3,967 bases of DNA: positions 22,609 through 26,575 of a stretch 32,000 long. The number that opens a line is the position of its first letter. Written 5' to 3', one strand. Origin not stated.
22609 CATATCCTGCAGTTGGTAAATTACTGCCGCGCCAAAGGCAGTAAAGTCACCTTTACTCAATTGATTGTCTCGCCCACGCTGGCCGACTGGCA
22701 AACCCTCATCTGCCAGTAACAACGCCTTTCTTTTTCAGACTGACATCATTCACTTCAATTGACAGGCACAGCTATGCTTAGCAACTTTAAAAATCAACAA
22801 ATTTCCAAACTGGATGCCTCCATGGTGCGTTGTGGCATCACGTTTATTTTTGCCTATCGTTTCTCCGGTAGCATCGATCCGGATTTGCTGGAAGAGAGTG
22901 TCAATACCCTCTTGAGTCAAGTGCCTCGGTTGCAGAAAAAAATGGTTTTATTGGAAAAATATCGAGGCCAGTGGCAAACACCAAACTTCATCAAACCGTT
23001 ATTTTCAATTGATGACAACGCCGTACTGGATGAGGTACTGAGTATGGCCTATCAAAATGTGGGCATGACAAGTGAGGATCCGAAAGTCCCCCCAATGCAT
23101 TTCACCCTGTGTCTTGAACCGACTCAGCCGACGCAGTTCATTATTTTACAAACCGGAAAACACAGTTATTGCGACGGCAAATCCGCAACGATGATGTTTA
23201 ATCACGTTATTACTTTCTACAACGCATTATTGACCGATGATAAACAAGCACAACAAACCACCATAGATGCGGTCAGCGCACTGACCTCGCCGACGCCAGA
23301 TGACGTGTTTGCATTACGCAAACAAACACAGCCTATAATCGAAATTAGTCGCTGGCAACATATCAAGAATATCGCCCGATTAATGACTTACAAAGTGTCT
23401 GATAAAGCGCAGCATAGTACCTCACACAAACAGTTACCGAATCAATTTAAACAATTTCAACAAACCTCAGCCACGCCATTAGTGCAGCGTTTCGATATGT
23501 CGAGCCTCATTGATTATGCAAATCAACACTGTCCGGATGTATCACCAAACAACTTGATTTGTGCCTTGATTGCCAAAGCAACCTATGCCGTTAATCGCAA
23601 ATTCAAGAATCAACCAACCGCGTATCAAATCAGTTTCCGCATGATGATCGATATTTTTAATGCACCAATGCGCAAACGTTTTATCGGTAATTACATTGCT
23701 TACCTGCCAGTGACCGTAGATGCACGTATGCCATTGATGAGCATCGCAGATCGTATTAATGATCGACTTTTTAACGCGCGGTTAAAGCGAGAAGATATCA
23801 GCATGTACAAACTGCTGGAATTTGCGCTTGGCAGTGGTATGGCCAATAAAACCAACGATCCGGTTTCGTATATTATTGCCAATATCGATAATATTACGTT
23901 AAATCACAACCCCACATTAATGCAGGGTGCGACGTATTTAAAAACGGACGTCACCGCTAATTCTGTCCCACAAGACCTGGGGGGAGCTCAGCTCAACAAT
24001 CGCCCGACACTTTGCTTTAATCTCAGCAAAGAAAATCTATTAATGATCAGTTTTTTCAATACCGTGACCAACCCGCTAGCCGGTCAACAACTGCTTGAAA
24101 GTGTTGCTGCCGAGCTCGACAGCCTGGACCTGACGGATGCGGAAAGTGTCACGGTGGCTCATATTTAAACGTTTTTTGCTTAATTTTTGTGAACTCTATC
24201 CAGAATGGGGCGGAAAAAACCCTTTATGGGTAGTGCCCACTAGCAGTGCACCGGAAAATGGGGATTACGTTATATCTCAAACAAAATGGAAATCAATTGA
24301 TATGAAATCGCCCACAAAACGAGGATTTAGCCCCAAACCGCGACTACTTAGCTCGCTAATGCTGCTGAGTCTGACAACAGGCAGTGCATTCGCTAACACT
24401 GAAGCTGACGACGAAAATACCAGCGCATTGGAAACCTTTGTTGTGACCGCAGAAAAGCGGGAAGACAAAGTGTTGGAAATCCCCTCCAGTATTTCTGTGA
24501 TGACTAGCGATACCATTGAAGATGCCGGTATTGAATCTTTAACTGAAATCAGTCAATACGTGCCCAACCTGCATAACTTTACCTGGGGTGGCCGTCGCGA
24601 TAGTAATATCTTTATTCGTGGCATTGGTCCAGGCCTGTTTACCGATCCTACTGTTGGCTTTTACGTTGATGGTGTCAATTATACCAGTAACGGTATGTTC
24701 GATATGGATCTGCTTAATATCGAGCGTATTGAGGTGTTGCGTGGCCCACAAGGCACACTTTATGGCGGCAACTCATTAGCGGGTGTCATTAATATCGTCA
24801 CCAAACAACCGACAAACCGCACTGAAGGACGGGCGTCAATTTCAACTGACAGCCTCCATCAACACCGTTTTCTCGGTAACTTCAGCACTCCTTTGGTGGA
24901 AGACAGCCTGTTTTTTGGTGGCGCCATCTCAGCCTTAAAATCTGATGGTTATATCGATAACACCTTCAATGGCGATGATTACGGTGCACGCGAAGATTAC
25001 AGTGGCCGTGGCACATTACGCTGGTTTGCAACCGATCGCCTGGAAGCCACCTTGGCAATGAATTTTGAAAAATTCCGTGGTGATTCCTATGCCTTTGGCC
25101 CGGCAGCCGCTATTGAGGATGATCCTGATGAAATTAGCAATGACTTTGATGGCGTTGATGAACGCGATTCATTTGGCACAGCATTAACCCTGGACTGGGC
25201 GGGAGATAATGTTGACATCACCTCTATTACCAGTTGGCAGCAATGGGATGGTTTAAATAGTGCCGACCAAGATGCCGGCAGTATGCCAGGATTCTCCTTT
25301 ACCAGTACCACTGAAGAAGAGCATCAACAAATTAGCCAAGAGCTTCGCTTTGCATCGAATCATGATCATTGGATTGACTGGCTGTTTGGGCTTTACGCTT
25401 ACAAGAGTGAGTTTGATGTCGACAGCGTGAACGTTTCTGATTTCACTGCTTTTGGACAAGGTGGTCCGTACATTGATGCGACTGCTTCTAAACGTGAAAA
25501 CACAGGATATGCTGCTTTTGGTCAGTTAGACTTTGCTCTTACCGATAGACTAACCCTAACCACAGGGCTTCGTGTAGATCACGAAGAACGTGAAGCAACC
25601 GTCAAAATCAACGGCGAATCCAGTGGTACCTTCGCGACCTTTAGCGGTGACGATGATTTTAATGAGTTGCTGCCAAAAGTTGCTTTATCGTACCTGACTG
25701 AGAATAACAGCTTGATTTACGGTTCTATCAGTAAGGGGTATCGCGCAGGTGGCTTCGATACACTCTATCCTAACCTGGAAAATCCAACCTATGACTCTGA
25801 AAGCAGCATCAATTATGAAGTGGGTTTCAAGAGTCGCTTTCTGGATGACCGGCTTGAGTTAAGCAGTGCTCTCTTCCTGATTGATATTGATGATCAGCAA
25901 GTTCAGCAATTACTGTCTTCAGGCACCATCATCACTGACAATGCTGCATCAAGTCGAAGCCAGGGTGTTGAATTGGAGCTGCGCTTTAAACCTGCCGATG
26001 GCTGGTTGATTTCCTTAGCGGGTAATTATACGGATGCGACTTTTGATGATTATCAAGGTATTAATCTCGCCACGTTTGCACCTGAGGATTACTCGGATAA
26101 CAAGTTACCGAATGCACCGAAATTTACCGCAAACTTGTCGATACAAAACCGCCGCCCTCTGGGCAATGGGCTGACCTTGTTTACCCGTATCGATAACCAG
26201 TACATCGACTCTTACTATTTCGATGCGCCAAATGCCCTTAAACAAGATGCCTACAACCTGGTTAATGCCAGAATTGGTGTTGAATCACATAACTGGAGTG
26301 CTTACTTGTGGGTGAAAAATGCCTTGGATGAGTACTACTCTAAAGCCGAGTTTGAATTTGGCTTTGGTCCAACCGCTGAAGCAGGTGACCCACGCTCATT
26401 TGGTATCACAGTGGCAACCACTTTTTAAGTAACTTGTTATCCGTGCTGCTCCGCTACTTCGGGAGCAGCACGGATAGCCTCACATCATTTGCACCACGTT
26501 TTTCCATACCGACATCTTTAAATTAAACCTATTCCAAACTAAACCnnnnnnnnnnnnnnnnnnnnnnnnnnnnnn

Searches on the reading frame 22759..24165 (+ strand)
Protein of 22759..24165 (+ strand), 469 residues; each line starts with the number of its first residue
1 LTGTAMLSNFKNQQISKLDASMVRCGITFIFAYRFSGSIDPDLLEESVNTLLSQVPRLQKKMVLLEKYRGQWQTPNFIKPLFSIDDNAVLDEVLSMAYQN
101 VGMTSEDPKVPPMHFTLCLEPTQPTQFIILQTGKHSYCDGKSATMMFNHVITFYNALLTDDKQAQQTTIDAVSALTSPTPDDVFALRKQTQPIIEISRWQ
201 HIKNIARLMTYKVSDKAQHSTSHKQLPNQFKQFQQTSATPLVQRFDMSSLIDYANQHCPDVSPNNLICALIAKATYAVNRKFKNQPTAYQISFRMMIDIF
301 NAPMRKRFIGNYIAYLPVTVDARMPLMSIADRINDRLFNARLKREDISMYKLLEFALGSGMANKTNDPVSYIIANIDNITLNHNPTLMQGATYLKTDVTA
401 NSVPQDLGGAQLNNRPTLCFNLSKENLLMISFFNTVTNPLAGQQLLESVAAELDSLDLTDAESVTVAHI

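Call 7: search_protein_families(library=pfam, proteins=[window:22759-24165:+], max_evalue=0.00001)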
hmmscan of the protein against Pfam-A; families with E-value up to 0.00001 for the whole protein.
window:22759-24165:+ (469 aa): 0 families

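Call 46: search_protein_families(library=ncbifam, proteins=[window:22759-24165:+], max_evalue=0.001)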
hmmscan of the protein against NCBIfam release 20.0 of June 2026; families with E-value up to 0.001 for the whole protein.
window:22759-24165:+ (469 aa): 0 families

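Call 62: search_protein_families(library=pfam, proteins=[window:22759-24165:+], max_evalue=1)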
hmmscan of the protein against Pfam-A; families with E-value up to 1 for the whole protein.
window:22759-24165:+ (469 aa): 1 family
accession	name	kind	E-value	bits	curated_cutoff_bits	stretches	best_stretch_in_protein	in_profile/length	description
PF07247.17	AATase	-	0.007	15.4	22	1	85-233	114-266/500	Alcohol acetyltransferase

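Call 63: find_homologous_proteins(query=window:22759-24165:+, max_evalue=0.001)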
Query window:22759-24165:+ (469 aa): 17 proteins with E <= 0.001 among 6478 candidates.
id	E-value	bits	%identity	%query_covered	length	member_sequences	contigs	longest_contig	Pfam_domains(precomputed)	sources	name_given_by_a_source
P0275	0.0e+0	1040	100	99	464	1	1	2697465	-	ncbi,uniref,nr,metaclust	ncbi:hypothetical protein Q7C_395 [Methylophaga frappieri]|uniref:Condensation domain-containing pro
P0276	3.5e-169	581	57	96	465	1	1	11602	-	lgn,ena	-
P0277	3.5e-154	532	54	94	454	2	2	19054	-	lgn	-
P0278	7.7e-152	524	50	96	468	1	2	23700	-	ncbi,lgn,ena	-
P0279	7.8e-137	475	48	94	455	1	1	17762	-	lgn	-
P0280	5.9e-132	459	48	94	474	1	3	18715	-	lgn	-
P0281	2.0e-128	447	48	94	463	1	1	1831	-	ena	-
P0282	1.3e-126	441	46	94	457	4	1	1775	-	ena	-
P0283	9.3e-121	422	45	95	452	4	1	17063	-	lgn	-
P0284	5.7e-120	419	45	92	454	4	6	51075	-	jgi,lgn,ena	jgi:hypothetical protein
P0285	4.8e-113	396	44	94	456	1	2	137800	-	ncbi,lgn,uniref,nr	ncbi:hypothetical protein ORJ66_10000 [Pseudoalteromonas tunicata]|uniref:hypothetical protein n=1 T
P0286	9.6e-112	392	42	94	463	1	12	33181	-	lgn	-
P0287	4.8e-109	383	42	94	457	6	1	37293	-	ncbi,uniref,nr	ncbi:hypothetical protein C1E23_19205 [Pseudoalteromonas phenolica]|uniref:Condensation domain-conta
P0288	1.2e-107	379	42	96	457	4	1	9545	-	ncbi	-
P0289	2.0e-107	378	43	92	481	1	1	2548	-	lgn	-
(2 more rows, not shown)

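Call 64: find_encoding_contigs(protein=P0285, flank=10000, max_places=2)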
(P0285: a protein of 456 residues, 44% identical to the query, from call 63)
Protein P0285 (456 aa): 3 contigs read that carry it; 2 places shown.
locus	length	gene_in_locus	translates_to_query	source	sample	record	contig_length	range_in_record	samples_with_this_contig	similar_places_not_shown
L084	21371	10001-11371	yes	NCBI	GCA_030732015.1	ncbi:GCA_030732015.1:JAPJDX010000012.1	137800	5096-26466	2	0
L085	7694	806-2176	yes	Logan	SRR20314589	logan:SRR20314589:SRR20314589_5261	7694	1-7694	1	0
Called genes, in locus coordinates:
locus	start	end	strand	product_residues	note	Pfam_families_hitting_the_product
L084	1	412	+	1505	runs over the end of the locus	PF18563:TubC_N, PF00668:Condensation, PF00501:AMP-binding, PF13193:AMP-binding_C, PF00550:PP-binding, PF01073:3Beta_HSD, PF01370:Epimerase, PF07993:NAD_binding_4, +1 more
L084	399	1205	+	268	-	PF12146:Hydrolase_4 (faint), PF00975:Thioesterase, PF12697:Abhydrolase_6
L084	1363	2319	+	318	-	PF01497:Peripla_BP_2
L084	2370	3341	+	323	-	PF01032:FecCD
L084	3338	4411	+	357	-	PF01032:FecCD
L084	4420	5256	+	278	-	PF00005:ABC_tran, PF02463:SMC_N (weak), PF13175:AAA_15 (faint), PF13304:AAA_21 (faint)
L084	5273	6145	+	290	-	PF02463:SMC_N (faint), PF13476:AAA_23 (weak), PF00005:ABC_tran, PF13304:AAA_21 (weak)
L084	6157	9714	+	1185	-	-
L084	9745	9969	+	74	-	PF00550:PP-binding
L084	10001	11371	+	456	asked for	-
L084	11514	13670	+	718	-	PF07715:Plug, PF00593:TonB_dep_Rec_b-barrel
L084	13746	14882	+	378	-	PF03435:Sacchrp_dh_NADP, PF13460:NAD_binding_10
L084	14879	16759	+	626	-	PF01118:Semialdhyde_dh (weak)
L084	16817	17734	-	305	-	PF00165:HTH_AraC (faint), PF12833:HTH_18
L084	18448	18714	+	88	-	PF08681:TacA1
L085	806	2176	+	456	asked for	-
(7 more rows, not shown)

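Call 65: find_encoding_contigs(protein=P0284, flank=10000, max_places=2)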
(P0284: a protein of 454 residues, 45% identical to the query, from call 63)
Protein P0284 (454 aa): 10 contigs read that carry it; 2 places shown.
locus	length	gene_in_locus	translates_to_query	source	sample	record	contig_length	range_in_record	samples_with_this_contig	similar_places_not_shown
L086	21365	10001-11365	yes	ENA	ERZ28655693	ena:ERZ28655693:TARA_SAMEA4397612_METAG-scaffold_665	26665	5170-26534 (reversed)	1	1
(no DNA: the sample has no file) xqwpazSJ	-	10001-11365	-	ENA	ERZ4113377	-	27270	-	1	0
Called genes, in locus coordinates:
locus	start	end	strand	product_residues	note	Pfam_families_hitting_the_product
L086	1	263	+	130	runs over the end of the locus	?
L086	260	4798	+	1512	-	PF18563:TubC_N, PF00668:Condensation, PF00501:AMP-binding, PF13193:AMP-binding_C, PF00550:PP-binding (weak), PF01073:3Beta_HSD, PF01370:Epimerase, PF07993:NAD_binding_4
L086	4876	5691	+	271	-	PF00975:Thioesterase, PF12697:Abhydrolase_6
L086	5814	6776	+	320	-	PF01497:Peripla_BP_2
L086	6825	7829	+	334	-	PF01032:FecCD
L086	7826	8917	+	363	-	PF01032:FecCD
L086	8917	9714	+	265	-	PF02463:SMC_N (faint), PF09818:ABC_ATPase (faint), PF13555:AAA_29 (weak), PF00005:ABC_tran, PF13304:AAA_21 (faint)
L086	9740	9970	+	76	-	PF00550:PP-binding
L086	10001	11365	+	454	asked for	-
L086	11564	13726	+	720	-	PF07715:Plug, PF00593:TonB_dep_Rec_b-barrel, PF14905:OMP_b-brl_3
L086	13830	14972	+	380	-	PF03435:Sacchrp_dh_NADP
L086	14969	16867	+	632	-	PF01118:Semialdhyde_dh (weak), PF03435:Sacchrp_dh_NADP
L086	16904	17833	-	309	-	PF00165:HTH_AraC (faint), PF12833:HTH_18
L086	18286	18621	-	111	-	-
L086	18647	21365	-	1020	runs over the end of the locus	PF00873:ACR_tran, PF02355:SecD_SecF_C (faint)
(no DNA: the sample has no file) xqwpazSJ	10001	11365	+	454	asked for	-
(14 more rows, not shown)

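Call 77: predict_structure(alignment_id=A2)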
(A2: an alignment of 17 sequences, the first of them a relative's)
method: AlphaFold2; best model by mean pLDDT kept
length: 464 residues; sequences in the alignment: 17
mean_pLDDT: 88.8   pTM: 0.89
mean pLDDT of the five models: 88.8, 88.3, 87.7, 87.6, 85.9
residues with pLDDT >= 90: 326; 70-90: 100; 50-70: 25; < 50: 13
segments of 3 or more residues with pLDDT < 50: 1-3, 455-464
pLDDT, mean of each block of 10 residues (from residue 1): 64 94 95 98 96 90 86 80 94 78 77 96 96 95 98 98 97 87 75 92 86 85 89 87 91 88 96 88 89 93 94 94 94 94 94 88 88 93 96 92 92 91 92 87 93 49 29
secondary structure, 60 per line:
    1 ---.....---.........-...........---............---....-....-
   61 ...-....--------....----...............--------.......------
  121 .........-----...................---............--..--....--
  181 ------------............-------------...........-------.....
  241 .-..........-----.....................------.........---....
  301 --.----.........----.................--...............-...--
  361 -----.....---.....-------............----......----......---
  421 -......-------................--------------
elements in order: H4-7 H12-20 E22-32 H36-47 H51-54 E56-59 E65-68 E77-80 H85-99 E108-114 E121-129 H135-153 H157-168 H175-178 H193-204 H218-228 E236-241 H243-252 H258-278 E285-293 H297-300 E308-316 H321-337 H340-354 E366-370 H374-378 E386-397 H402-407 E412-417 E422-427 H435-450

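Call 81: fold_search(model_id=the predicted structure, library=pdb)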
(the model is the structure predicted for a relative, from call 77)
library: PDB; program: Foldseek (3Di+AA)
matches with E <= 10: 593; with E <= 0.001: 253
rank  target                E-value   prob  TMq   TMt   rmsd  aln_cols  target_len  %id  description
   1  8s6l                  4.0e-16  1.00  0.61  0.65   7.7       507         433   12  AzeD dehydratase of Pseudomonas aeruginosa (released 2025-03-12)
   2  8f7h                  2.0e-15  1.00  0.53  0.56   7.3       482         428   12  The condensation domain of surfactin A synthetase C variant 18b in space group P212121 (released 2023-11-22)
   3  9bfd_B                4.6e-15  1.00  0.55  0.28   7.0       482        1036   11  Tyrocidine synthetase modules 1 and 2 crosslinked in the condensation state, complex A (released 2024-10-09)
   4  8f7f                  5.1e-15  1.00  0.54  0.57   7.1       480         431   11  The condensation domain of surfactin A synthetase C in space group P43212 (released 2023-11-22)
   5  1q9j_B                1.5e-14  1.00  0.57  0.65   6.5       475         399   13  Structure of polyketide synthase associated protein 5 from Mycobacterium tuberculosis (released 2004-05-25)
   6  4znm_B                2.2e-14  1.00  0.52  0.54  10.8       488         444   11  Crystal structure of SgcC5 protein from Streptomyces globisporus (apo form) (released 2015-05-27)
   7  7c1k_D                2.7e-14  1.00  0.44  0.49  11.6       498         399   13  Crystal structure of the starter condensation domain of rhizomide synthetase RzmA mutant R148A (released 2020-11-25)
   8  7ly7_A                3.7e-14  1.00  0.49  0.28  11.7       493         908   10  Crystal structure of the elongation module of the bacillamide NRPS, BmdB, in complex with the oxidase BmdC (released 2022-02-02)
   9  7c1h_C                3.9e-14  1.00  0.51  0.57   8.1       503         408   14  Crystal structure of the starter condensation domain of rhizomide synthetase RzmA (released 2020-11-25)
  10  7r9x_B                5.3e-14  1.00  0.54  0.60   7.4       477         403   13  Crystal structure of a dehydrating condensation domain, AmbE-CmodAA, involved in nonribosomal peptide synthesis (released 2022-07-13)
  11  7c1p_A                7.3e-14  1.00  0.48  0.53  11.1       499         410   13  Crystal structure of the starter condensation domain of the rhizomide synthetase RzmA mutant H140V, R148A (released 2020-11-25)
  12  9lcq_A                7.3e-14  1.00  0.45  0.20   8.3       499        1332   12  PvdL-E2-C3-A3(R3393A) in complex with MLP (NRPS cross-module) (released 2026-01-07)
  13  7r9x_A                8.6e-14  1.00  0.54  0.59   8.1       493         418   13  Crystal structure of a dehydrating condensation domain, AmbE-CmodAA, involved in nonribosomal peptide synthesis (released 2022-07-13)
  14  6lpw_A                9.1e-14  1.00  0.52  0.56   8.7       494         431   11  Structure of Spermidine disinapoyl transferases(SDT) from Arabidopsis thaliana (released 2021-01-13)
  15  7c1s                  1.5e-13  1.00  0.58  0.62   7.0       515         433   12  Crystal structure of the starter condensation domain of rhizomide synthetase RzmA mutant H140A/R148A in complex with C8- (released 2020-11-25)
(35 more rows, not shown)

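Call 99: search_protein_representatives(alignment_id=A2)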
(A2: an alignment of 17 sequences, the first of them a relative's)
Query: 17 sequences, 462 profile positions. Proteins with E-value up to 0.001 (for the whole library): 792; up to 1e-10: 94; up to 1e-30: 33. The best 150 are listed.
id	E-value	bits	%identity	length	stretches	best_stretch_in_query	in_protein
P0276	1.0e-210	716.9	-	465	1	3-457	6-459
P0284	1.8e-193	660.0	-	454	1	3-453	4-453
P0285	3.8e-193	658.9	-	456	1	4-454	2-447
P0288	1.2e-190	650.8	-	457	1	5-456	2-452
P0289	4.6e-188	642.2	-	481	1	1-452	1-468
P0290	3.7e-187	639.2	-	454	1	4-449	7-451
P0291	9.4e-158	542.3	-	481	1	3-459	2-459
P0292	5.6e-146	503.4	-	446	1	3-447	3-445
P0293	3.7e-114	398.5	-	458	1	9-448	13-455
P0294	1.6e-112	393.1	-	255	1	202-452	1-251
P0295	6.1e-100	351.7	-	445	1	6-449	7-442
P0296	9.6e-93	327.9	-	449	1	10-449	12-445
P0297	1.7e-91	323.8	-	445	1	10-447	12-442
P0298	4.1e-91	322.5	-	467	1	5-450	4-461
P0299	1.3e-87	311.0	-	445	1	3-450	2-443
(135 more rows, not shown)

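Call 105: find_related_loci(query=A2, collection=metagenome_contigs, flank=10000)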
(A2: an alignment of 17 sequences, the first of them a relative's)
Query A2 (464 aa) in metagenome_contigs; peptide patterns used: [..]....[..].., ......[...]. (x = any residue, [..] = any of these).
226 stretches matched a pattern; 1 encode a relative of the query (tblastn E <= 1e-3); 1 distinct loci.
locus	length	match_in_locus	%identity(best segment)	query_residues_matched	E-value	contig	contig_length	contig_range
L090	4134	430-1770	45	6-460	2e-133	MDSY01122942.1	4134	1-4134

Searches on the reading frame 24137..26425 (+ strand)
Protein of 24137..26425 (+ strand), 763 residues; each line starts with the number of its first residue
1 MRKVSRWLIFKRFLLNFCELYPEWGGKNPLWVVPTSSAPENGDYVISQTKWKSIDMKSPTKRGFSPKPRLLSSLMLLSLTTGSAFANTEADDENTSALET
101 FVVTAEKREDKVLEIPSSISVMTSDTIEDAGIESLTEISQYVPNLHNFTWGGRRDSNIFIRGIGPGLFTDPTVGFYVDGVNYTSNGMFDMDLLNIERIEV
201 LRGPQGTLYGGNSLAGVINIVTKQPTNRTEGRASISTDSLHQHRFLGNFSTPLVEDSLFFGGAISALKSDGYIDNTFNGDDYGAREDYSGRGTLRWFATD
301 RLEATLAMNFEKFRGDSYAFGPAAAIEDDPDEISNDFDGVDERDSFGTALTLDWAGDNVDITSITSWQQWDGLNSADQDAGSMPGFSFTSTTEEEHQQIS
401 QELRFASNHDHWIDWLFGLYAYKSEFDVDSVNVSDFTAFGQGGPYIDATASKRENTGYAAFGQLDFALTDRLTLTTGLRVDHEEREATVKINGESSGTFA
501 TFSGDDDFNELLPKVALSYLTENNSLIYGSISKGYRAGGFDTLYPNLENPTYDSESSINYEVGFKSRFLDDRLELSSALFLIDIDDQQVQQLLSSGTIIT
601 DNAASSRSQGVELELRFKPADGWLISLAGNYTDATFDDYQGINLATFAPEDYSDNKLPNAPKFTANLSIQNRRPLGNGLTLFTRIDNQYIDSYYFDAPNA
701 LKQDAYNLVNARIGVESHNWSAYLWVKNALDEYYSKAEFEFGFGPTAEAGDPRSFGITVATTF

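Call 7: search_protein_families(library=pfam, proteins=[window:24137-26425:+], max_evalue=0.00001)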
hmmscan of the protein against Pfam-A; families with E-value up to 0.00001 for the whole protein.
window:24137-26425:+ (763 aa): 2 families
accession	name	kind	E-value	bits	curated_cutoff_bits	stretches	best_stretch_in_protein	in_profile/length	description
PF00593.30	TonB_dep_Rec_b-barrel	-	1.3e-49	170.8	27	1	332-728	50-435/436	TonB dependent receptor-like, beta-barrel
PF07715.20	Plug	-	1.3e-23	84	23.9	1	112-217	2-107/107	TonB-dependent Receptor Plug Domain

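Call 46: search_protein_families(library=ncbifam, proteins=[window:24137-26425:+], max_evalue=0.001)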
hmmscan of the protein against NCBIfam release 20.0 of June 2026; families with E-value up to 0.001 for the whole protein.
window:24137-26425:+ (763 aa): 31 families (the best 25 are shown)
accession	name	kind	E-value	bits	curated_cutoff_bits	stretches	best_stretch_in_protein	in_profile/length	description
TIGR01783.1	TonB-siderophor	subfamily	4.1e-65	220.6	223.5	1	114-763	1-649/649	TonB-dependent siderophore receptor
TIGR01785.1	TonB-hemin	subfamily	1.9e-31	109.3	316.85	2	98-225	1-131/677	TonB-dependent heme/hemoglobin receptor family protein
NF010651.0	PRK14050.1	equivalog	4.2e-28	97.9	884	2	90-229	50-192/730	TonB-dependent siderophore receptor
TIGR01786.1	TonB-hemlactrns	subfamily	4.4e-26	91.4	323.75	2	395-641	331-594/719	TonB-dependent hemoglobin/transferrin/lactoferrin family receptor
NF053590.1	TonB_dep_TOL0244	equivalog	1.2e-25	90.2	645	2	102-237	15-154/604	TOL_0244 family TonB-dependent receptor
NF041535.1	TonB_rec_PqqU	equivalog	1e-22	80.3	1200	2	463-725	377-632/676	TonB-dependent receptor PqqU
NF007349.0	PRK09840.1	equivalog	5.4e-22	77.6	686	1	91-245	47-197/760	catecholate siderophore receptor Fiu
NF010010.0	PRK13483.1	equivalog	5.7e-22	77.5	927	1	73-244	8-183/660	ligand-gated channel protein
TIGR01779.1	TonB-B12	equivalog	3.6e-21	75.4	599.7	1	83-241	15-172/614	TonB-dependent vitamin B12 receptor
NF007465.0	PRK10044.1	equivalog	1.6e-19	69.6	803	2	103-256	67-220/726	ferrichrome porin FhuA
NF007478.2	PRK10064.1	equivalog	2.2e-19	69.2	745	1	96-247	28-181/663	catecholate siderophore receptor CirA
NF050067.1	TonBEntbctnRecCfrA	equivalog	9.4e-19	67.2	1200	1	87-243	15-176/698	TonB-dependent ferric enterobactin receptor CfrA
NF049946.1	TonB_dep_CU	exception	1.2e-18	66.8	700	2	465-737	404-664/683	TonB-dependent receptor, CU motif-type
NF049960.1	siderphRecptFauA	equivalog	7.1e-18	64.4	900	2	102-272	64-232/727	TonB-dependent alcaligin siderophore receptor FauA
NF010038.0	PRK13513.1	equivalog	8.9e-18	64.2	942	1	76-241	13-181/659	ligand-gated channel protein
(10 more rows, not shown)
